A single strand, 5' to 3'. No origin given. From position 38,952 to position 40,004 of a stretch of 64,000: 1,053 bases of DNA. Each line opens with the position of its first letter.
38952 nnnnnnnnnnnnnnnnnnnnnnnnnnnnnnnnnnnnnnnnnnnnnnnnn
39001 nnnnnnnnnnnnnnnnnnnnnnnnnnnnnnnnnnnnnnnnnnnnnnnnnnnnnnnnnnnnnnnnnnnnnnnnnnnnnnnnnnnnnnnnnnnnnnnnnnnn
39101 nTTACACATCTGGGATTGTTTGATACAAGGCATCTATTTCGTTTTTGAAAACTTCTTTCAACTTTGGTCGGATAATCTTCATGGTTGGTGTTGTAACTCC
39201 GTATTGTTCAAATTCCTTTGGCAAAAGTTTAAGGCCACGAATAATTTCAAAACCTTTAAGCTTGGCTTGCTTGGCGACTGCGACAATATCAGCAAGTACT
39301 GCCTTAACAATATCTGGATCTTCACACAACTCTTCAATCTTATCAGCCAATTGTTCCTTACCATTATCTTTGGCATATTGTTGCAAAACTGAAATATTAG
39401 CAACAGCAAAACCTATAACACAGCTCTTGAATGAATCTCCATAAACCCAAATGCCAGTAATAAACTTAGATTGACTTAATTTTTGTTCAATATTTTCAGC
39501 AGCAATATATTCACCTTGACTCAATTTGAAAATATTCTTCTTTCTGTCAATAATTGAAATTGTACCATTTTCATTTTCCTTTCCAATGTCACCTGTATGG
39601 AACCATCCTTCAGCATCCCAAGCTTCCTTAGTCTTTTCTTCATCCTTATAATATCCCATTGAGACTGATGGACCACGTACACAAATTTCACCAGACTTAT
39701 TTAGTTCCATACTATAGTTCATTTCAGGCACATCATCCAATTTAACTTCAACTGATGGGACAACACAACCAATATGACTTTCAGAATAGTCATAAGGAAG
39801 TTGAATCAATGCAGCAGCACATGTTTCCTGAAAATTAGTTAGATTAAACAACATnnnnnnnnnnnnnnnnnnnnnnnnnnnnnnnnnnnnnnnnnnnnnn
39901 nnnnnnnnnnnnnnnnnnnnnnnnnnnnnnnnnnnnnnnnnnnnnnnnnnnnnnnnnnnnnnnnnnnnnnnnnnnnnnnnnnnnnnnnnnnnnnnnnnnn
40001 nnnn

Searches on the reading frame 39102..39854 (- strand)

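Call 80: search_protein_families(library=pfam, proteins=[window:39102-39854:-], max_evalue=0.01)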
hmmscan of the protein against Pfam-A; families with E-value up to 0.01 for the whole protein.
window:39102-39854:- (250 aa): 2 families
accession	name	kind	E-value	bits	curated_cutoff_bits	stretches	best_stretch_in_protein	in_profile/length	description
PF00501.34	AMP-binding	-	3.2e-09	36.5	29.9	1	10-69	323-384/384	AMP-binding enzyme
PF23562.2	AMP-binding_C_3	-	0.00019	22.2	20.8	1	110-246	5-122/124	AMP-binding enzyme C-terminal domain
